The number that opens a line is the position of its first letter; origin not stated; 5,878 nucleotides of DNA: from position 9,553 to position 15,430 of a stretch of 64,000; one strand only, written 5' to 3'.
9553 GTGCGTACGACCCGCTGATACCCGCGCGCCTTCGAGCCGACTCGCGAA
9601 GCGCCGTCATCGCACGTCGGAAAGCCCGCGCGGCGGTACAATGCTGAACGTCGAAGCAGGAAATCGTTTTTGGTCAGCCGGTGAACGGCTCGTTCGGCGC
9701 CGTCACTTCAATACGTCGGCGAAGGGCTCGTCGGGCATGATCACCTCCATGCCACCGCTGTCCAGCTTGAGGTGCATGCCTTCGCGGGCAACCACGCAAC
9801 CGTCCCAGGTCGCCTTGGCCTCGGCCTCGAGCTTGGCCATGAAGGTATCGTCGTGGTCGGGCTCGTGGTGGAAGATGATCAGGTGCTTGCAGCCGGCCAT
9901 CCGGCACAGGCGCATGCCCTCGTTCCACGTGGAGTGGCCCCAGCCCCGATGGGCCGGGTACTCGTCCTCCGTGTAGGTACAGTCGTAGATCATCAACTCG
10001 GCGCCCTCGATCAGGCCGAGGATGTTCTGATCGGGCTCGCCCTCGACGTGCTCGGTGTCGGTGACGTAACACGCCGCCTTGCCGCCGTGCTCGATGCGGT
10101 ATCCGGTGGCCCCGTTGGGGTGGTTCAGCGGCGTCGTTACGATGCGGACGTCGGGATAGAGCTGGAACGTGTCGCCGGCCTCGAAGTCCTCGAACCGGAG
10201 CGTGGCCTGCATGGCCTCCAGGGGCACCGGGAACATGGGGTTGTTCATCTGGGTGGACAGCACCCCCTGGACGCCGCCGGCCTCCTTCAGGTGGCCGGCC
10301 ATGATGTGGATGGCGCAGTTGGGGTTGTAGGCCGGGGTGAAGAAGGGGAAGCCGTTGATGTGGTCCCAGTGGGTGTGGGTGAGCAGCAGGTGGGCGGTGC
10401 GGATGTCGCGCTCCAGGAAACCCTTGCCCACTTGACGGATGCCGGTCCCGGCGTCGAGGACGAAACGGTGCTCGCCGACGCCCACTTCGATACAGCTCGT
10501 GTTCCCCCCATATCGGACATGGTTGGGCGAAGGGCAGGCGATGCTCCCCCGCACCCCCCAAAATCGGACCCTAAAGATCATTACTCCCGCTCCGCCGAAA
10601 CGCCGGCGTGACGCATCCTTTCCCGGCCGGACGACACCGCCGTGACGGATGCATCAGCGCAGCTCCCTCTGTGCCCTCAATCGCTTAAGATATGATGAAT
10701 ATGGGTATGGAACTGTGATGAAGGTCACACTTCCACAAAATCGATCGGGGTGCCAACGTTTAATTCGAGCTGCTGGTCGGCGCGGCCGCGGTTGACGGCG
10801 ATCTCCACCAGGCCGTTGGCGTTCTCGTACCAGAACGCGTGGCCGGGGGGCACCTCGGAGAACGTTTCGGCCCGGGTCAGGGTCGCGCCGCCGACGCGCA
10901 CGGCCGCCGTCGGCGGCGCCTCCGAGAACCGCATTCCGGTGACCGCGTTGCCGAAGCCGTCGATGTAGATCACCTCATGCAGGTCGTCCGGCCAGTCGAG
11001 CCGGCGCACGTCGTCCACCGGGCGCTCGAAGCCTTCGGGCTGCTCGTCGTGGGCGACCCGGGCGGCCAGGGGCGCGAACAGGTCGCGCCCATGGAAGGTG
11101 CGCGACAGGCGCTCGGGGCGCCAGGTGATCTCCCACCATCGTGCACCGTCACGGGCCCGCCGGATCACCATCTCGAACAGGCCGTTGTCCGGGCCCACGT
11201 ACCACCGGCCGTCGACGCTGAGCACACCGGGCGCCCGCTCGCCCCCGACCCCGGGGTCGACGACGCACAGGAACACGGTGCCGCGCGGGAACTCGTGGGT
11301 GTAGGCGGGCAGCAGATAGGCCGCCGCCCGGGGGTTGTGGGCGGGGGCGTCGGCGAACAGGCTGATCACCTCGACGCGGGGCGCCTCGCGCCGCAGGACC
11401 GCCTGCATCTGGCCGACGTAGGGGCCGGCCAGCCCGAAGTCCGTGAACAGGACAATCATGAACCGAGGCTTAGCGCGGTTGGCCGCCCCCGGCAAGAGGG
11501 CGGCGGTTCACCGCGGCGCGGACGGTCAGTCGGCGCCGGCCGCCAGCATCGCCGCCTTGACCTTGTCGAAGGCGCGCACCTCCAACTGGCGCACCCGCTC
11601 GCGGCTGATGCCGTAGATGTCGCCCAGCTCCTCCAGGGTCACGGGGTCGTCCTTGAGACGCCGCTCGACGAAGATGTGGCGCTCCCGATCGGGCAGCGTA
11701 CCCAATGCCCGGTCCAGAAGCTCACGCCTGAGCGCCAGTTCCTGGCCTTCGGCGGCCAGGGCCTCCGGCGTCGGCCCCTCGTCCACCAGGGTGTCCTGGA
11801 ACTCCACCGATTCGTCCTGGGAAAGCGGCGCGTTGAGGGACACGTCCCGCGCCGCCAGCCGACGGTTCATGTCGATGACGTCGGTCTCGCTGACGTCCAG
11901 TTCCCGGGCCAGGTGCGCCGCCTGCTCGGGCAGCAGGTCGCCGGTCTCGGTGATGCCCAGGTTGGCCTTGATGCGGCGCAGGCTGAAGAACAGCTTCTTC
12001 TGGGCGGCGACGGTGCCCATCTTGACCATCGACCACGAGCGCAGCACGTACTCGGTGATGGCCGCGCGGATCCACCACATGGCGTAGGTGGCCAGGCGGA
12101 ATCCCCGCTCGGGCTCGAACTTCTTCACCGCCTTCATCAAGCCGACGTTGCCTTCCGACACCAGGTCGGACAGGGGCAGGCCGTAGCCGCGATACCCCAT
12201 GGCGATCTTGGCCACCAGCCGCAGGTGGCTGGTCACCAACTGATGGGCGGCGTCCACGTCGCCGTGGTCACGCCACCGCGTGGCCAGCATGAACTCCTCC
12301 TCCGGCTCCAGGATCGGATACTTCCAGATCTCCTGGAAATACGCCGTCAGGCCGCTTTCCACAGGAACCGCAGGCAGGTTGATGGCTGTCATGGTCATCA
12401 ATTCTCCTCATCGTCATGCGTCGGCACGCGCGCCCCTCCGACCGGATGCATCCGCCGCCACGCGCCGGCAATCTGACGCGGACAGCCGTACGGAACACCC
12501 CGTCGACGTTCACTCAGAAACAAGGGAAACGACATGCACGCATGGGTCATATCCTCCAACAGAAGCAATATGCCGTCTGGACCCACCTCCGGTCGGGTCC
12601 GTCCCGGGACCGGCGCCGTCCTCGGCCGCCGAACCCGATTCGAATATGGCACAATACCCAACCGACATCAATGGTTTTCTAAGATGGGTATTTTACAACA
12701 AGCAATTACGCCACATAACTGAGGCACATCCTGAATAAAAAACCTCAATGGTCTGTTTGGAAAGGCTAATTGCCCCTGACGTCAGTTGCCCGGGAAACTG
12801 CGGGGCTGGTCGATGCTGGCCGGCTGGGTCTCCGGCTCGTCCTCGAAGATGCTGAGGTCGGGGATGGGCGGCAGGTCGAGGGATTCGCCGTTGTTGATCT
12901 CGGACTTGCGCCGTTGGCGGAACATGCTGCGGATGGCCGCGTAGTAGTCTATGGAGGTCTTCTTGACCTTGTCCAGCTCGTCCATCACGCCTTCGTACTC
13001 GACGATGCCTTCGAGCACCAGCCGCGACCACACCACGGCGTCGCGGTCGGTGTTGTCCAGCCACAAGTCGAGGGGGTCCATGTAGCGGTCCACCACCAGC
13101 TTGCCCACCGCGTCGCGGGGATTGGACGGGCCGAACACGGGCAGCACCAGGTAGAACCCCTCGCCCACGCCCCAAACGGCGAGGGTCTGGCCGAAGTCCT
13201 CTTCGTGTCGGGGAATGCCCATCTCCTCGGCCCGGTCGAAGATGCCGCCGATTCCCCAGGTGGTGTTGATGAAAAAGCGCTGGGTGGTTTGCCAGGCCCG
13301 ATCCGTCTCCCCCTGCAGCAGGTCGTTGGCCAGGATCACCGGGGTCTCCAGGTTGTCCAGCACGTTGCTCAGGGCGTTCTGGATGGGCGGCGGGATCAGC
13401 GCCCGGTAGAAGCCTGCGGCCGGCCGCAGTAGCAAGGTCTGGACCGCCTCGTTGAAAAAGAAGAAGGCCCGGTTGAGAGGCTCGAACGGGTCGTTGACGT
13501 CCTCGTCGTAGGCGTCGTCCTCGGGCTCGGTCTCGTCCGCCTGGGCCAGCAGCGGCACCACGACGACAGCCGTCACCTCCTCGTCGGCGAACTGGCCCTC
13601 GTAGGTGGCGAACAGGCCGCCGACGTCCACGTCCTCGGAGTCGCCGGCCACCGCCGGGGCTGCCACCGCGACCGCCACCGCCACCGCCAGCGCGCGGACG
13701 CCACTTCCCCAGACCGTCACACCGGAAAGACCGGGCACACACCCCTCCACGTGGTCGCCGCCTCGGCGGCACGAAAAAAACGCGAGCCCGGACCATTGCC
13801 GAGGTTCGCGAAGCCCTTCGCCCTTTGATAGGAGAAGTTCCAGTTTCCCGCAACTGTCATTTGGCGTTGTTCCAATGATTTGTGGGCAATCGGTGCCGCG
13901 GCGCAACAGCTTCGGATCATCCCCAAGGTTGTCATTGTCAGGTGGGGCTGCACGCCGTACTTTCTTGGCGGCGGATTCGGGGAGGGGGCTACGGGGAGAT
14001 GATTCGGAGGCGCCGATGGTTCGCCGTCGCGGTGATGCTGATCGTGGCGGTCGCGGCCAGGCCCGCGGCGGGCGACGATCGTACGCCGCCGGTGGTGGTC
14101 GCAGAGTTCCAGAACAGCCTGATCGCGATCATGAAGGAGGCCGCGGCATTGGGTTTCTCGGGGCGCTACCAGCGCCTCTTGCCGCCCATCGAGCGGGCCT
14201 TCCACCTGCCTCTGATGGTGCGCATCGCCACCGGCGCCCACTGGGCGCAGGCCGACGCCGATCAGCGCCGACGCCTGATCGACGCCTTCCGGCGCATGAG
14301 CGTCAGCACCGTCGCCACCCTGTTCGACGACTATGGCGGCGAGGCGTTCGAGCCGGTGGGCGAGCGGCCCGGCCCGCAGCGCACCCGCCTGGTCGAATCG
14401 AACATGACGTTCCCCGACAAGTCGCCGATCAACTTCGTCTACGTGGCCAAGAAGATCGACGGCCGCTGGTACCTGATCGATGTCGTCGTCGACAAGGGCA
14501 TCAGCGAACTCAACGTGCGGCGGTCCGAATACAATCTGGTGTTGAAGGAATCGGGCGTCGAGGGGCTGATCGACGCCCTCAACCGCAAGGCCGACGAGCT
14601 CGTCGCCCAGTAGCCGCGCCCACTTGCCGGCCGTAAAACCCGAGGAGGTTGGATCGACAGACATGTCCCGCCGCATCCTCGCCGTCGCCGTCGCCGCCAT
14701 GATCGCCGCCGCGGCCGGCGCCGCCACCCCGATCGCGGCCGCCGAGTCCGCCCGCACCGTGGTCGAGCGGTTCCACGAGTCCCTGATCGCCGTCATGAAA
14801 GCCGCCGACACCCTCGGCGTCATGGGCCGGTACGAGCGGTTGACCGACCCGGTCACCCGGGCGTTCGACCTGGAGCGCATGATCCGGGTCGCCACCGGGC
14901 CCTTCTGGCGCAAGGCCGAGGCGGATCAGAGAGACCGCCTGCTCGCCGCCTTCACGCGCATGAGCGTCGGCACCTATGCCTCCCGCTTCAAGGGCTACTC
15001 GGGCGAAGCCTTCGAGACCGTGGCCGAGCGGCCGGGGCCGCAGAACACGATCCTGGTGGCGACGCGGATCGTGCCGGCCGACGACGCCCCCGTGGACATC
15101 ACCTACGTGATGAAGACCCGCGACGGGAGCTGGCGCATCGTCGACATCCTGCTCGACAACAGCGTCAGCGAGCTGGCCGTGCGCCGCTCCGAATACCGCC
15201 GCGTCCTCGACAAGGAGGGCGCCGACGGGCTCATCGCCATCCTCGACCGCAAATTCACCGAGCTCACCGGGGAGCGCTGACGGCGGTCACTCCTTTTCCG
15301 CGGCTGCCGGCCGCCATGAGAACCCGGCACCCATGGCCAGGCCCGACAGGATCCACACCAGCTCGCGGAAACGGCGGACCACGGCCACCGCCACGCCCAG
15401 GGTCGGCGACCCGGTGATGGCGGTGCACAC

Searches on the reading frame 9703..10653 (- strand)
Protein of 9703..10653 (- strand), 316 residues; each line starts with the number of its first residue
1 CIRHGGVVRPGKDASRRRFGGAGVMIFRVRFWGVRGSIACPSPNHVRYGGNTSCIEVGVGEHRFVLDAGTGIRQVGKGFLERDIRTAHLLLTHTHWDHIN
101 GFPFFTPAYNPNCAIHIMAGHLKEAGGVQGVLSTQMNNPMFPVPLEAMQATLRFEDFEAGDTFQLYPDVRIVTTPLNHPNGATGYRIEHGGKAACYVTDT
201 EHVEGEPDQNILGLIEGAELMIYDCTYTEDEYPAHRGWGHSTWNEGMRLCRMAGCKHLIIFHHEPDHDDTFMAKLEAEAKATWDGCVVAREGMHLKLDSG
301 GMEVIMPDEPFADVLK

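Call 22: search_protein_families(library=pfam, proteins=[window:9703-10653:-], max_evalue=0.000001)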
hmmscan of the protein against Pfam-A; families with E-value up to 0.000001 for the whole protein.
window:9703-10653:- (316 aa): 2 families
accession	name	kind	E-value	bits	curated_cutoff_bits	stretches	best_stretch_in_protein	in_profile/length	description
PF12706.13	Lactamase_B_2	-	3.3e-23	82.8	27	1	62-263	1-200/200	Beta-lactamase superfamily domain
PF00753.33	Lactamase_B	-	1e-07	32.5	22.7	1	49-210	3-160/196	Metallo-beta-lactamase superfamily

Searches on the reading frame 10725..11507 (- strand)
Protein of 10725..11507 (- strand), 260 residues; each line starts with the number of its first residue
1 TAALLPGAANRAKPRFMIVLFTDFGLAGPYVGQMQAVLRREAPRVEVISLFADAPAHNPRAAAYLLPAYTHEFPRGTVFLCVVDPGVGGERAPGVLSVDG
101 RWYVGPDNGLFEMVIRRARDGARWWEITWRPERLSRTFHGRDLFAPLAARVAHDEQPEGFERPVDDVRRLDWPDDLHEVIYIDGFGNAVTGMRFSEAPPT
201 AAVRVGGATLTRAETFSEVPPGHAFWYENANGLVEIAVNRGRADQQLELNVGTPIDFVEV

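Call 22: search_protein_families(library=pfam, proteins=[window:10725-11507:-], max_evalue=0.000001)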
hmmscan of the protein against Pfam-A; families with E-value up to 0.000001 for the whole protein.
window:10725-11507:- (260 aa): 2 families
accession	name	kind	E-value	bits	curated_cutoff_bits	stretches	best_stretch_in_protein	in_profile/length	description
PF01887.21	SAM_HAT_N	-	6.4e-48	162.7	26.3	1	18-159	1-143/145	SAM hydroxide adenosyltransferase N-terminal domain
PF20257.3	SAM_HAT_C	-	4.8e-20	72.1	25.5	1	178-255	2-83/84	SAM hydroxide adenosyltransferase C-terminal domain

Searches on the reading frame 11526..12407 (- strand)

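Call 9: search_protein_families(library=ncbifam, proteins=[window:11526-12407:-], max_evalue=0.00001)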
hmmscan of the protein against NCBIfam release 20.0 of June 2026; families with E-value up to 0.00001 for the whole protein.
window:11526-12407:- (293 aa): 41 families (the best 25 are shown)
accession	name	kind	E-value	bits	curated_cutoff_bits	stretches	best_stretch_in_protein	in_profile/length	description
NF005143.0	PRK06596.1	subfamily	7.8e-112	373.4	241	1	10-289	6-283/285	RNA polymerase factor sigma-32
TIGR02392.1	rpoH_proteo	equivalog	6e-106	354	323.1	1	19-288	2-269/270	RNA polymerase sigma factor RpoH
NF005693.0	PRK07500.1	equivalog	3.1e-89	298.9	315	1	29-289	17-279/289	RNA polymerase factor sigma-32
TIGR02394.1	rpoS_proteo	equivalog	6.4e-51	173.5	378.7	1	20-291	15-278/285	RNA polymerase sigma factor RpoS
NF004207.0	PRK05657.1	equivalog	6.5e-50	170.3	394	1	21-289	59-319/329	RNA polymerase sigma factor RpoS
NF041931.2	MzaA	equivalog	4.6e-45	154.7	800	1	52-284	475-702/726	MZA anti-phage system associated sigma-70 family RNA polymerase sigma factor MzaA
NF006666.0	PRK09210.1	equivalog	6.4e-45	154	572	1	12-284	93-357/370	RNA polymerase sigma factor RpoD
TIGR02997.1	Sig70-cyanoRpoD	subfamily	9.8e-43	146.5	384.5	1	53-283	75-297/298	RNA polymerase sigma factor, RpoD/SigA family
TIGR02393.1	RpoD_Cterm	equivalog_domain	1.3e-40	139.6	354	1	53-286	1-227/238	RNA polymerase sigma factor RpoD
NF004562.0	PRK05901.1-4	equivalog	1.4e-37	129.5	779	1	41-285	306-542/571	RNA polymerase sigma factor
NF004208.0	PRK05658.1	equivalog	8.4e-36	124.1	555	1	52-284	392-617/631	RNA polymerase sigma factor RpoD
NF005643.0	PRK07406.1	equivalog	1.8e-35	122.8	500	1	52-284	160-384/397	RNA polymerase sigma factor RpoD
NF004561.0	PRK05901.1-3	equivalog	2.6e-35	122.5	582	1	51-284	298-524/537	RNA polymerase sigma factor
NF005920.0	PRK07921.1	subfamily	6e-35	120.8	464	1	52-285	90-316/328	RNA polymerase sigma factor SigB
NF005785.0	PRK07598.1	equivalog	1.3e-34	119.8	554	1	52-284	175-399/415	RNA polymerase sigma factor SigC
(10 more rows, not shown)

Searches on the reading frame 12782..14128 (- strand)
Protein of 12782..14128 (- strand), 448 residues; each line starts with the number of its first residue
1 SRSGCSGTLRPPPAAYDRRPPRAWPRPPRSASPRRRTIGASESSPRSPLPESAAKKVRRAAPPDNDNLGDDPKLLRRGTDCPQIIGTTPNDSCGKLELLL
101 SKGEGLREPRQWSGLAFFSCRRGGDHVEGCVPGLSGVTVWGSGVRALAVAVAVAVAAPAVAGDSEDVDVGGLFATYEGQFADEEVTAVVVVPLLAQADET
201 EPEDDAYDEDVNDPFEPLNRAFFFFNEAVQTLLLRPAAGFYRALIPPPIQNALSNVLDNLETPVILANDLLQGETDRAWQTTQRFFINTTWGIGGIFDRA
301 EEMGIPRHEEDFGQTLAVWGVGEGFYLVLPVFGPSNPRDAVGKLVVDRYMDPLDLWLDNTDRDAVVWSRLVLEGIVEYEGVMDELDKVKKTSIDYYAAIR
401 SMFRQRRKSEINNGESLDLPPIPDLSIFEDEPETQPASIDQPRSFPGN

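Call 9: search_protein_families(library=ncbifam, proteins=[window:12782-14128:-], max_evalue=0.00001)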
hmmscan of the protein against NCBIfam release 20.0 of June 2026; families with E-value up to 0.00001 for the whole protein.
window:12782-14128:- (448 aa): 1 family
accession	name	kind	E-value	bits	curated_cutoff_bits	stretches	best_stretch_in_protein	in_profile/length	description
NF011672.1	PRK15091.1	equivalog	6.1e-32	110.9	375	1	206-415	25-230/252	phospholipid-binding lipoprotein MlaA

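Call 82: search_protein_families(library=pfam, proteins=[window:12782-14128:-], max_evalue=0.001)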
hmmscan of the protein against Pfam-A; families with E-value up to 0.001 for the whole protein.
window:12782-14128:- (448 aa): 1 family
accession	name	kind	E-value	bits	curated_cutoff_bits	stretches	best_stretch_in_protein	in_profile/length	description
PF04333.18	MlaA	-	2.1e-66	223.7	25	1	212-409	2-194/195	MlaA lipoprotein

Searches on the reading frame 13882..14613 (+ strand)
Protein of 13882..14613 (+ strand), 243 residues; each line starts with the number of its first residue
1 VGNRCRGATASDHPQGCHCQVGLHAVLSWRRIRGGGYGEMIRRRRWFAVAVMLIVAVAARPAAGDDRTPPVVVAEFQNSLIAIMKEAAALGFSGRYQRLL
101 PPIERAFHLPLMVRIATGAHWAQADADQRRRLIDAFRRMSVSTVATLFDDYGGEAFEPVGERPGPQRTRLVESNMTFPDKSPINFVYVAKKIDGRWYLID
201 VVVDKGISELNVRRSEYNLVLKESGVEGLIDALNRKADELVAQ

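Call 9: search_protein_families(library=ncbifam, proteins=[window:13882-14613:+], max_evalue=0.00001)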
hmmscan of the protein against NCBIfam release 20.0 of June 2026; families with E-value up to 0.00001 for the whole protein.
window:13882-14613:+ (243 aa): 1 family
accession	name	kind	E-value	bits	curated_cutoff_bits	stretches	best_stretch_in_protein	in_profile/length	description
TIGR03481.1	HpnM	hypoth_equivalog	1.3e-51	174.7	160.1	1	47-239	6-197/200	hopanoid biosynthesis associated membrane protein HpnM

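Call 82: search_protein_families(library=pfam, proteins=[window:13882-14613:+], max_evalue=0.001)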
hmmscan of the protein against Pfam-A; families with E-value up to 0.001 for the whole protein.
window:13882-14613:+ (243 aa): 1 family
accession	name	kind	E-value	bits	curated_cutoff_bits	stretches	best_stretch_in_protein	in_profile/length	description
PF05494.18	MlaC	-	5.8e-29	101.5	26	1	77-234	4-165/166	MlaC protein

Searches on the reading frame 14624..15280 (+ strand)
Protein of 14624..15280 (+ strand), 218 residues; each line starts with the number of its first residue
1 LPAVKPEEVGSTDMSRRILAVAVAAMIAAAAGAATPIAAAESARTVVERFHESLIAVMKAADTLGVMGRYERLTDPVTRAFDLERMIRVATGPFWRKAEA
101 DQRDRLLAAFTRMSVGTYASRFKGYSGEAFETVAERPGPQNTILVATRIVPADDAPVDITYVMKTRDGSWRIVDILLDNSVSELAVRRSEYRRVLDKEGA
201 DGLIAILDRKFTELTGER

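Call 9: search_protein_families(library=ncbifam, proteins=[window:14624-15280:+], max_evalue=0.00001)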
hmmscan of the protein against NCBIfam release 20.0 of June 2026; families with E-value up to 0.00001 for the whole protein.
window:14624-15280:+ (218 aa): 2 families
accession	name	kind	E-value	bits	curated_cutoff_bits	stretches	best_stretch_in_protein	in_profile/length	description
TIGR03481.1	HpnM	hypoth_equivalog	2e-62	210.1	160.1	1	19-213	4-197/200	hopanoid biosynthesis associated membrane protein HpnM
NF011697.0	PRK15117.1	equivalog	1.3e-09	38.2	195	1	33-208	24-198/211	phospholipid-binding protein MlaC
